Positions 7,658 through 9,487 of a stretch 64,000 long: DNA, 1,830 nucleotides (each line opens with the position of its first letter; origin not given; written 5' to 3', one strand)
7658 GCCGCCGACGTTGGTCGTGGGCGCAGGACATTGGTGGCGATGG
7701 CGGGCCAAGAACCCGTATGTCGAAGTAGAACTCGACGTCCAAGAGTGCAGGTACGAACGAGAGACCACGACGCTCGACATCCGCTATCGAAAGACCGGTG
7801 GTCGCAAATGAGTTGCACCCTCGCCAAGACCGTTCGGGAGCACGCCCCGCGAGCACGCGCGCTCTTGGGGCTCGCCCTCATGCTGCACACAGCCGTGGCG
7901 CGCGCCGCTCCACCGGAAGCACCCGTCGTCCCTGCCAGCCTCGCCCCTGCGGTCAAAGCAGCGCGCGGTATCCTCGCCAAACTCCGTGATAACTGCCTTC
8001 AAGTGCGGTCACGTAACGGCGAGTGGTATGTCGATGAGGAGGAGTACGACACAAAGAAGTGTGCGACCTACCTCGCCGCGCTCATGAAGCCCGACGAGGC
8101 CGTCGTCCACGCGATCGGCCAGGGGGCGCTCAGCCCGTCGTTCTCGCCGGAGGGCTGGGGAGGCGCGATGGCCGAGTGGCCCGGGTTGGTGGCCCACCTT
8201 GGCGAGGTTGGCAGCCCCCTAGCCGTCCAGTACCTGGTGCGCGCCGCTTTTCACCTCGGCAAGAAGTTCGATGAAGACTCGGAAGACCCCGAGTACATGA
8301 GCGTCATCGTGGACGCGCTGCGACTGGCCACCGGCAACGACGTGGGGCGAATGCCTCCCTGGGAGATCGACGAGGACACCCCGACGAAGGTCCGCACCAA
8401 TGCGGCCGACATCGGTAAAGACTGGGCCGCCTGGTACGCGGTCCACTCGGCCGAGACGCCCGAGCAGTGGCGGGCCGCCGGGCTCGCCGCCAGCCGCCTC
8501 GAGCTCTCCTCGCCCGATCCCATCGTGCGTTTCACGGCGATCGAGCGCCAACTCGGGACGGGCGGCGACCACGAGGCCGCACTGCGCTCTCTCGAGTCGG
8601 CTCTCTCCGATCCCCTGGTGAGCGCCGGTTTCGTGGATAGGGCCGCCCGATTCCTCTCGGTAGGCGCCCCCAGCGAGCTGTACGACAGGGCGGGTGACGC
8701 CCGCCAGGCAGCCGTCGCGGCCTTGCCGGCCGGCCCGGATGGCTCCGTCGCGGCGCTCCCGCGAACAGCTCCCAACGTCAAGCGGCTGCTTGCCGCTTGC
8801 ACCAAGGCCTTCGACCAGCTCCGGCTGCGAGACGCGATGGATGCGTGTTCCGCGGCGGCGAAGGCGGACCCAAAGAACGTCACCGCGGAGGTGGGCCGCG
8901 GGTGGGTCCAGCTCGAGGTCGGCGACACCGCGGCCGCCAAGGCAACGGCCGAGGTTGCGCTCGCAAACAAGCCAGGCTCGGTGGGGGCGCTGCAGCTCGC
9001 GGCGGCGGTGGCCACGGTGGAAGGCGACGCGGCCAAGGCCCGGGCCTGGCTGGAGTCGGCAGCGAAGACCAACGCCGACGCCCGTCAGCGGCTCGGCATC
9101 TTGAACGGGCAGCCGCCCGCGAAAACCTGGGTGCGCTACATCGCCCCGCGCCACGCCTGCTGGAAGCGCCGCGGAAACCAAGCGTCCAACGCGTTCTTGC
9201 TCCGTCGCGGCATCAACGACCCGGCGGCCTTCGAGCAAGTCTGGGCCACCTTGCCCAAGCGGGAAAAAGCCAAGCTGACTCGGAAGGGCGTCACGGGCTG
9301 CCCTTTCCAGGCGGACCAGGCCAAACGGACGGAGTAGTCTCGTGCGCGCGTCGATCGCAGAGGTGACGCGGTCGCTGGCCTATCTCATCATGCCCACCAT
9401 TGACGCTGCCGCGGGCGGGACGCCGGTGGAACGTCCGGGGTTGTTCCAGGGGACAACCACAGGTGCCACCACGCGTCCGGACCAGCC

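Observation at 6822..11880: Ancient tandem segmental duplication of a two-gene cassette, including its ribosome-binding region and part of the upstream cytochrome gene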

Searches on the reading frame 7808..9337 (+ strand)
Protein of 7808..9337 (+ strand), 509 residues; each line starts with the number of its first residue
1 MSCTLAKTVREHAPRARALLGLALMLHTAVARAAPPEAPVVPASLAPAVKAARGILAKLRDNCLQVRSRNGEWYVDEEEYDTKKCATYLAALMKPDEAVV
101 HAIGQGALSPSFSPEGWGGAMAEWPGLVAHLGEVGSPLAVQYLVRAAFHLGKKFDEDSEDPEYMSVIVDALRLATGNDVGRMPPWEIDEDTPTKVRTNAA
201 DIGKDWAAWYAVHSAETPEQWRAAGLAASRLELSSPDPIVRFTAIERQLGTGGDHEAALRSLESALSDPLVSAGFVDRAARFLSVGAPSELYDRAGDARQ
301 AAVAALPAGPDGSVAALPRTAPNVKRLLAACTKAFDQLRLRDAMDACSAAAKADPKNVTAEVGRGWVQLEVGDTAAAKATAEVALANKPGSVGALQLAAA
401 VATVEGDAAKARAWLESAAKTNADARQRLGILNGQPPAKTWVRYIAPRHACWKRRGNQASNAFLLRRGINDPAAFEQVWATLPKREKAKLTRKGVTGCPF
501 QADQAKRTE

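Call 7: search_protein_families(library=pfam, proteins=[window:7808-9337:+], max_evalue=0.1)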
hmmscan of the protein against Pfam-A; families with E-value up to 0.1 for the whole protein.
window:7808-9337:+ (509 aa): 3 families
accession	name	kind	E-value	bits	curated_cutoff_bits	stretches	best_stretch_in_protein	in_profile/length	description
PF14559.12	TPR_19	-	0.0071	17.1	25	2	369-426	2-60/68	Tetratricopeptide repeat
PF13432.12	TPR_16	-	0.014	16.2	32.7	1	334-391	7-64/65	Tetratricopeptide repeat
PF25062.1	ARM_TT21_N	-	0.084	13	40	0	329-378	105-155/222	Tetratricopeptide repeat protein 21 N-terminal ARM repeat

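Call 11: find_homologous_proteins(query=window:7808-9334:+, max_evalue=0.001)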
Query window:7808-9334:+ (509 aa): 2 proteins with E <= 0.001 among 8000 candidates.
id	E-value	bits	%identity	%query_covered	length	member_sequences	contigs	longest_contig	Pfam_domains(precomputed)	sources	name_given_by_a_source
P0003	0.0e+0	1122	100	100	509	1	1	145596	-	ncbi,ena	-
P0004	1.3e-192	659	81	76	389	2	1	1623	PF14559.13,PF13432.13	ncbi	-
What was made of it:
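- Tried and rejected: The word-indexed homologue search found only B itself (call 11).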

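Call 13: find_encoding_contigs(protein=P0004, flank=10000, max_places=6)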
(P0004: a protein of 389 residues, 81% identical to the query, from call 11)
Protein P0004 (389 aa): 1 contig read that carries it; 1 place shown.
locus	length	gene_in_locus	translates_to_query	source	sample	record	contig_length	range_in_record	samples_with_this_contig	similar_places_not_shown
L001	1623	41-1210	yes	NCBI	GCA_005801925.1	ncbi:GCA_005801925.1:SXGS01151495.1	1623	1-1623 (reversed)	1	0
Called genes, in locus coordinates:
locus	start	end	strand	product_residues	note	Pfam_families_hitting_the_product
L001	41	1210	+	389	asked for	PF14559:TPR_19 (faint), PF13432:TPR_16 (weak)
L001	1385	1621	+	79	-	?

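Call 21: search_protein_families(library=ncbifam, proteins=[window:7808-9337:+], max_evalue=0.1)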
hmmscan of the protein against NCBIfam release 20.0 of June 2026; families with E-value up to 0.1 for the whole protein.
window:7808-9337:+ (509 aa): 2 families
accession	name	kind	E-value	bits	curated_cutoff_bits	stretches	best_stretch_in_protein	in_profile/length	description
TIGR02917.1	PEP_TPR_lipo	equivalog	4.1e-06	24.9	312.2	1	334-427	135-228/899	XrtA/PEP-CTERM system TPR-repeat protein PrsT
NF033920.0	C39_PA2778_fam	equivalog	0.053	12.9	150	1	323-421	155-253/255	PA2778 family cysteine peptidase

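Call 24: find_related_loci(query=A2, collection=genome_contigs, flank=10000)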
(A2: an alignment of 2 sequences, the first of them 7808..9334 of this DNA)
Query A2 (509 aa) in genome_contigs; peptide patterns used: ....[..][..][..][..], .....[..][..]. (x = any residue, [..] = any of these).
99 stretches matched a pattern, but none encodes a relative of the query by tblastn (E <= 1e-3).
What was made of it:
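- Tried and rejected: The genome-contig scan with B found nothing (call 24).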

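Call 32: search_solved_structures(query=A2, max_evalue=1)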
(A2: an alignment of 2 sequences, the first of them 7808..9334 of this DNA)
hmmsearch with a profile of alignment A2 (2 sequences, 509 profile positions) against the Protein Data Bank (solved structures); distinct sequences matched with E-value up to 1: 0.
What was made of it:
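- Tried and rejected: A PDB sequence search with B found nothing (call 32).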

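Call 37: search_protein_representatives(alignment_id=A2)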
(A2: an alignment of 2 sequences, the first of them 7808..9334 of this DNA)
Query: 2 sequences, 509 profile positions. Proteins with E-value up to 0.001 (for the whole library): 141; up to 1e-10: 27; up to 1e-30: 8. The best 141 are listed.
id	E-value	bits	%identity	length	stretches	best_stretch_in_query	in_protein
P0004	8.6e-252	852.8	-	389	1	121-509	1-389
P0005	1.0e-80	288.4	-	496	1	19-502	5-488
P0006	7.2e-48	180.0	-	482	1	21-502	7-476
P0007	1.2e-47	179.3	-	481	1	27-499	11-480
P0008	1.0e-46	176.3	-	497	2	204-500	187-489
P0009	3.3e-41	158.1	-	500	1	29-502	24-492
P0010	7.7e-40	153.6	-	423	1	103-501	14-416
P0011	3.2e-36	141.6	-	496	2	194-505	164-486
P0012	1.9e-25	106.1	-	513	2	197-505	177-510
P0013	8.1e-25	104.0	-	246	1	314-499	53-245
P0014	4.6e-22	94.9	-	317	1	322-499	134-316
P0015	4.9e-21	91.5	-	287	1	294-500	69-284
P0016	1.7e-20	89.7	-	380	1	329-499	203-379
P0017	2.6e-20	89.2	-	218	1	328-499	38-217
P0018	5.0e-20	88.2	-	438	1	309-499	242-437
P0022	4.8e-14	68.5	-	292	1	34-284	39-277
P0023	1.3e-13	67.1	-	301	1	15-271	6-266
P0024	2.8e-13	65.9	-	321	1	37-289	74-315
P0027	3.1e-12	62.5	-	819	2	30-469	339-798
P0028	1.1e-11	60.7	-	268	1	31-291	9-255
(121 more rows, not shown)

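Call 38: search_protein_families(library=pfam, proteins=[P0005, P0006, P0007, P0009, P0012, P0022, P0023, P0024, P0028, P0027], max_evalue=0.01)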
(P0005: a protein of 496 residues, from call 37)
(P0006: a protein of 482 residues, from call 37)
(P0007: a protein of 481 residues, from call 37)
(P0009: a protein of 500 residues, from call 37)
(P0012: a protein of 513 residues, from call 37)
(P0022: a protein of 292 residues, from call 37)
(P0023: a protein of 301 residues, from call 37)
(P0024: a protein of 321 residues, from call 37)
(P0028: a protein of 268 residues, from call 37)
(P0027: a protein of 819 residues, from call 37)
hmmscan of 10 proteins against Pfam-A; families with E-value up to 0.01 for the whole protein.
P0005 (496 aa): 0 families

P0006 (482 aa): 3 families
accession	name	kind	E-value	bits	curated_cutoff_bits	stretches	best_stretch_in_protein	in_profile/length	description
PF19111.5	DUF5798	-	0.00013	22.5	27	0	355-386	10-41/89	Family of unknown function (DUF5798)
PF14559.12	TPR_19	-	0.0002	22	25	1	311-354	8-51/68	Tetratricopeptide repeat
PF07719.23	TPR_2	-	0.0081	16.7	27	0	332-357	5-30/34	Tetratricopeptide repeat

P0007 (481 aa): 2 families
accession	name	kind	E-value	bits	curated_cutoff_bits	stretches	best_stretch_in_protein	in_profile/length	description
PF14559.12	TPR_19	-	0.00041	21.1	25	1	315-373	7-64/68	Tetratricopeptide repeat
PF13646.12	HEAT_2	-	0.0033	18.1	27.7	1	198-238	36-74/88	HEAT repeats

P0009 (500 aa): 7 families
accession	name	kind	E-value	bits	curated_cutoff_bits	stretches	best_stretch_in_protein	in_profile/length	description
PF13431.12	TPR_17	-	2e-07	31.2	24.4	1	327-358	1-32/34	Tetratricopeptide repeat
PF14559.12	TPR_19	-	7.2e-07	29.9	25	1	321-362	7-48/68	Tetratricopeptide repeat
PF07719.23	TPR_2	-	0.0002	21.7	27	0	340-370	2-32/34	Tetratricopeptide repeat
PF13181.12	TPR_8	-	0.00025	21.4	25.7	0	340-371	2-33/34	Tetratricopeptide repeat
PF25060.1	ARM_TT21_2nd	-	0.00032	20.7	27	0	302-360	53-111/270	Tetratricopeptide repeat protein 21 second ARM domain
PF00515.34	TPR_1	-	0.00049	20.2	27.8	0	382-404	3-25/34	Tetratricopeptide repeat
PF13174.12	TPR_6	-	0.00054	20.9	26.3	0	340-361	1-22/33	Tetratricopeptide repeat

P0012 (513 aa): 1 family
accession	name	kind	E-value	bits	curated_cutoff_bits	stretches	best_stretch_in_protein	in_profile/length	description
PF14559.12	TPR_19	-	0.00019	22.1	25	1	340-379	7-46/68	Tetratricopeptide repeat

P0022 (292 aa): 0 families

P0023 (301 aa): 1 family
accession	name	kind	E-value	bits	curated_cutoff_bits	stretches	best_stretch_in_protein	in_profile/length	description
PF13646.12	HEAT_2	-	3.6e-05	24.4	27.7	0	222-265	33-75/88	HEAT repeats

P0024 (321 aa): 0 families

P0028 (268 aa): 0 families

P0027 (819 aa): 0 families

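Call 41: find_homologous_proteins(query=A3, max_evalue=1e-8)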
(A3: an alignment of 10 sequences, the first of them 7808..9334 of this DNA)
Query A3 (10 sequences) (509 aa, profile of the alignment): 2 proteins with E <= 1e-8 among 8000 candidates.
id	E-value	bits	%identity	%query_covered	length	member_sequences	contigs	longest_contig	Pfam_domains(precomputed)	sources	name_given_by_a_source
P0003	1.3e-174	600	100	100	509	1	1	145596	-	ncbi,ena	-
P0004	4.1e-142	493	81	76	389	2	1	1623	PF14559.13,PF13432.13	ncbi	-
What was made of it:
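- Tried and rejected: Repeating it with the 10-sequence family alignment again found only B (call 41).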

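Call 42: find_encoding_contigs(protein=P0005, flank=10000, max_places=4)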
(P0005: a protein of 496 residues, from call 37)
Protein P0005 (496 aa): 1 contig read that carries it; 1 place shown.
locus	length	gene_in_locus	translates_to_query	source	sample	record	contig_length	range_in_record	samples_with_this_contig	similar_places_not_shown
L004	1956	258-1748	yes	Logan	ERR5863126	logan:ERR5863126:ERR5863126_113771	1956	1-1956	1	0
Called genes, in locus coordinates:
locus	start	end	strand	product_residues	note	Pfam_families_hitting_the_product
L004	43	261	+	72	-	-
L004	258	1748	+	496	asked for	-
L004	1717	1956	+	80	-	?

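Call 43: find_encoding_contigs(protein=P0006, flank=10000, max_places=4)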
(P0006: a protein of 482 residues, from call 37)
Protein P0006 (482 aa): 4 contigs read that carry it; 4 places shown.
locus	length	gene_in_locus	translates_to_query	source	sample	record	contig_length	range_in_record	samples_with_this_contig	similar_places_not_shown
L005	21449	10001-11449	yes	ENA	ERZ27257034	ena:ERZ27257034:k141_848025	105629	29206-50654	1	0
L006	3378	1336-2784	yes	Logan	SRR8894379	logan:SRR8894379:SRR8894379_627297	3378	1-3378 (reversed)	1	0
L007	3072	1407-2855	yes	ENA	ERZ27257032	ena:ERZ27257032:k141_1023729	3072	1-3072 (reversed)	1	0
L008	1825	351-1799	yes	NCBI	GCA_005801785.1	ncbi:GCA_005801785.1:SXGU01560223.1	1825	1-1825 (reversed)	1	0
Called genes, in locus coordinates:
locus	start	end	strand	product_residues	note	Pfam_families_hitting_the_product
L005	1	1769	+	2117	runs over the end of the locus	PF11617:Cu-binding_MopE (weak)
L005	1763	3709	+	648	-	PF00009:GTP_EFTU, PF03144:GTP_EFTU_D2, PF25461:Beta-barrel_SelB, PF09106:WHD_2nd_SelB, PF09107:WHD_3rd_SelB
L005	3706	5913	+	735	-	-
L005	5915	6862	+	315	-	PF00583:Acetyltransf_1 (faint), PF13508:Acetyltransf_7 (weak)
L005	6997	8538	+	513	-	PF05175:MTS (weak), PF13489:Methyltransf_23, PF08241:Methyltransf_11, PF08242:Methyltransf_12, PF13649:Methyltransf_25, PF13847:Methyltransf_31, PF10119:MethyTransf_Reg, PF21782:WHD_PKMT, +1 more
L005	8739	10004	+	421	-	PF09699:Paired_CXXCH_1 (faint), PF22113:Mtrc-MtrF_II-IV_dom (faint), PF13435:Cytochrome_C554 (weak), PF14522:Cytochrome_C7 (faint)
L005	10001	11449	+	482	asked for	-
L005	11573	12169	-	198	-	PF00578:AhpC-TSA, PF08534:Redoxin, PF10417:1-cysPrx_C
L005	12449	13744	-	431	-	PF01966:HD (weak)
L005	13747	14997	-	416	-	PF00202:Aminotran_3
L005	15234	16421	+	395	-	-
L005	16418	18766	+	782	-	PF10282:Lactonase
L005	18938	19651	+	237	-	PF00440:TetR_N, PF08359:TetR_C_4, PF17932:TetR_C_24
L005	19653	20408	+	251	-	PF01012:ETF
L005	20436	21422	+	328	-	PF01012:ETF, PF00766:ETF_alpha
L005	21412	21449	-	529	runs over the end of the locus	PF13472:Lipase_GDSL_2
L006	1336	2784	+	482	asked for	-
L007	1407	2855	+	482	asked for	-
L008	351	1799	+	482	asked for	-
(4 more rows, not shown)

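Call 44: find_encoding_contigs(protein=P0007, flank=10000, max_places=4)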
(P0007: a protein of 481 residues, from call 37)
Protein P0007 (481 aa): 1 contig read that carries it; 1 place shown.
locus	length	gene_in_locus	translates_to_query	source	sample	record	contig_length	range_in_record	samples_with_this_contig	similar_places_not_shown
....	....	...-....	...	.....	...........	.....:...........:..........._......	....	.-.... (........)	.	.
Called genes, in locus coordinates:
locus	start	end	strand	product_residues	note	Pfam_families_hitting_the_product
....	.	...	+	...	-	?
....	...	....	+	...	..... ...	-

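Call 45: find_encoding_contigs(protein=P0009, flank=10000, max_places=4)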
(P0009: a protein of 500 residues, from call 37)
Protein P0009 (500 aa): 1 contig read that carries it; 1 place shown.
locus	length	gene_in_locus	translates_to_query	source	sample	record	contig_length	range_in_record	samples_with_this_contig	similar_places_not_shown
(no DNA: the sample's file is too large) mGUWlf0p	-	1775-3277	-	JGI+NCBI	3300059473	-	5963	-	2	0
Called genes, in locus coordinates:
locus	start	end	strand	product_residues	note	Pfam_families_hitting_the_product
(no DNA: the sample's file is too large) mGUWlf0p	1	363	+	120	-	?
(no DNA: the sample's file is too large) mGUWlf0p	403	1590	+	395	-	PF16173:DUF4874, PF16116:DUF4832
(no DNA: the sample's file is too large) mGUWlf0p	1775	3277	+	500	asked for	PF14559:TPR_19 (faint), PF13431:TPR_17 (faint)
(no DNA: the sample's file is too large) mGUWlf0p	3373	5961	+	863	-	?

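Call 48: find_encoding_contigs(protein=P0008, flank=8000, max_places=3)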
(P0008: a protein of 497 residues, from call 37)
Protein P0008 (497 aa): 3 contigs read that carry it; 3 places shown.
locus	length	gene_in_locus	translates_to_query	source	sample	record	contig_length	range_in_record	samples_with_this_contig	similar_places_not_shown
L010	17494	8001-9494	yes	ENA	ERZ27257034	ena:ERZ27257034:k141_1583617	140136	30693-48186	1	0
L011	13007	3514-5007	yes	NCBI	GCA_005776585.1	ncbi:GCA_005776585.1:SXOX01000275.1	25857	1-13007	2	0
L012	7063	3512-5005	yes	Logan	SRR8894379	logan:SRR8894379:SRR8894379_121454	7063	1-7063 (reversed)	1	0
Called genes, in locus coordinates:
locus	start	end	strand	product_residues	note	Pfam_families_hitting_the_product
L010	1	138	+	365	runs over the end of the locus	PF04015:DUF362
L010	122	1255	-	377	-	PF08308:PEGA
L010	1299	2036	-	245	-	PF09674:DUF2400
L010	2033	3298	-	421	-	PF05496:RuvB_N, PF00158:Sigma54_activat (faint), PF13191:AAA_16 (weak), PF00004:AAA, PF07728:AAA_5 (weak), PF16193:AAA_assoc_2, PF12002:MgsA_C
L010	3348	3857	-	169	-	PF25919:BSH_CusB (faint), PF00364:Biotin_lipoyl, PF25917:BSH_RND, PF25973:BSH_CzcB (faint)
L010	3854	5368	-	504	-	PF00289:Biotin_carb_N, PF02222:ATP-grasp, PF02786:CPSase_L_D2, PF07478:Dala_Dala_lig_C, PF02785:Biotin_carb_C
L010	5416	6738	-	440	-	PF02550:AcetylCoA_hydro, PF13336:AcetylCoA_hyd_C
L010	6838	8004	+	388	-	PF02335:Cytochrom_C552 (faint), PF22113:Mtrc-MtrF_II-IV_dom (faint), PF14522:Cytochrome_C7 (faint)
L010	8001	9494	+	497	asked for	-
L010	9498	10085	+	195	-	-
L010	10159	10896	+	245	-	PF03411:Peptidase_M74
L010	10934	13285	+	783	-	PF00069:Pkinase, PF07714:PK_Tyr_Ser-Thr, PF03781:FGE-sulfatase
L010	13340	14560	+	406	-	PF00092:VWA (weak), PF13519:VWA_2 (weak)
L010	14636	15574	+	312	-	PF00890:FAD_binding_2 (faint), PF01946:Thi4 (faint), PF07992:Pyr_redox_2, PF12831:FAD_oxidored (faint), PF13450:NAD_binding_8 (faint), PF13738:Pyr_redox_3, PF00070:Pyr_redox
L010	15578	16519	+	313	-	PF00535:Glycos_transf_2, PF13641:Glyco_tranf_2_3, PF10111:Glyco_tranf_2_2, PF13506:Glyco_transf_21, PF13632:Glyco_trans_2_3 (weak)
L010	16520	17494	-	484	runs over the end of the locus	PF04055:Radical_SAM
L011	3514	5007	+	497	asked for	-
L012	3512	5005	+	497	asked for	-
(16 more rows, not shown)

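Call 49: find_encoding_contigs(protein=P0011, flank=8000, max_places=3)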
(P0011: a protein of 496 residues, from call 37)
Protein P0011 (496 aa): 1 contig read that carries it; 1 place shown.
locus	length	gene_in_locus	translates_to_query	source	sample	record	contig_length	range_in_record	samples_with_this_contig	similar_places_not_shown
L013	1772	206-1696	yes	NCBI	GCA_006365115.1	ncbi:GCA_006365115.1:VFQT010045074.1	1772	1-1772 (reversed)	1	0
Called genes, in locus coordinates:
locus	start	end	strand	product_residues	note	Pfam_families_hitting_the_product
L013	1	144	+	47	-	?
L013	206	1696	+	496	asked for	-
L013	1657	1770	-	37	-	?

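Call 50: find_encoding_contigs(protein=P0012, flank=8000, max_places=3)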
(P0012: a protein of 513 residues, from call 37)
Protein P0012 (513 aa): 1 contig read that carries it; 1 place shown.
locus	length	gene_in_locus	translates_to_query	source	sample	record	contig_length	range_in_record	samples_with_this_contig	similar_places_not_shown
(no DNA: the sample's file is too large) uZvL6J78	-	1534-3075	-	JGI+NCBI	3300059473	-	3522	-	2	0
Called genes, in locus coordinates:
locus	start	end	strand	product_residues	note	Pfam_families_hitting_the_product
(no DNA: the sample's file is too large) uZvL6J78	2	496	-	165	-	?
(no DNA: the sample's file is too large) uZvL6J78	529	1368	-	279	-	PF14681:UPRTase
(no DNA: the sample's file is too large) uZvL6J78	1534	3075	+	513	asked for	-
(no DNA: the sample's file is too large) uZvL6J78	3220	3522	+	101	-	?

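Call 66: search_protein_families(library=padloc, proteins=[window:7808-9337:+], max_evalue=0.01)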
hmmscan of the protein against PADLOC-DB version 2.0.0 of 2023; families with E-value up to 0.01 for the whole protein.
window:7808-9337:+ (509 aa): 0 families

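Call 68: find_encoding_contigs(protein=P0022, flank=6000, max_places=4)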
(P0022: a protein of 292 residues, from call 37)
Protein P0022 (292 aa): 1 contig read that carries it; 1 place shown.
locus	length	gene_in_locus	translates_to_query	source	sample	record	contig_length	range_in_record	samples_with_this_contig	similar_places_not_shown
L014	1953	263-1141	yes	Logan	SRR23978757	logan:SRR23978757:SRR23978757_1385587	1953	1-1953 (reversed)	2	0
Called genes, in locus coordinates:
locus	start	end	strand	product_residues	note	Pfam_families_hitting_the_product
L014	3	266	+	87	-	?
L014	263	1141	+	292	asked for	-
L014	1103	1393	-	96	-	-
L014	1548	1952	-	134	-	?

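Call 69: find_encoding_contigs(protein=P0013, flank=6000, max_places=4)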
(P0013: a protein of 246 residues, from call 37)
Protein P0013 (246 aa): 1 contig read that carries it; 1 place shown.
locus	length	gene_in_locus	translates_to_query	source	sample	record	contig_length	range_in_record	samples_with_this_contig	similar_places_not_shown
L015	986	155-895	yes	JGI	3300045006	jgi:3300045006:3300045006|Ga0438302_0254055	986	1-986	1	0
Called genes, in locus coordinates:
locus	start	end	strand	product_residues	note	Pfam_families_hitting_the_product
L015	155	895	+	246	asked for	PF13432:TPR_16 (faint), PF14559:TPR_19 (weak)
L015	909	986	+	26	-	?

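Call 71: predict_structure(alignment_id=A4)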
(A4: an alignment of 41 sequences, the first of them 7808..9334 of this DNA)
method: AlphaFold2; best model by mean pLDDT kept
length: 509 residues; sequences in the alignment: 41
mean_pLDDT: 87.7   pTM: 0.64
mean pLDDT of the five models: 87.7, 87.6, 86.9, 85.3, 85.3
residues with pLDDT >= 90: 328; 70-90: 107; 50-70: 70; < 50: 4
segments of 3 or more residues with pLDDT < 50: none
pLDDT, mean of each block of 10 residues (from residue 1): 60 72 65 85 98 93 74 76 91 96 91 62 85 97 94 68 86 93 68 64 93 96 94 89 94 94 94 90 93 95 84 64 86 94 97 94 98 98 94 96 98 94 92 96 96 95 97 98 97 92 61
secondary structure, 60 per line:
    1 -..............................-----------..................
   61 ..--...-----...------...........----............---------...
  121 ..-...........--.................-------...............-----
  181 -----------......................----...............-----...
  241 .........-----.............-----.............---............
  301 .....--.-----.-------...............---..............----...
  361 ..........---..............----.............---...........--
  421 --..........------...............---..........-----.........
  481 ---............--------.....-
elements in order: H2-31 H43-62 E65-67 E73-75 H82-92 H97-108 H118-122 H124-134 H137-153 H161-175 H192-213 H218-232 H238-249 H255-267 H273-285 H289-305 H322-336 H340-353 H358-370 H374-387 H392-404 H408-418 H423-432 H439-453 H457-466 H472-480 H484-495 H504-508
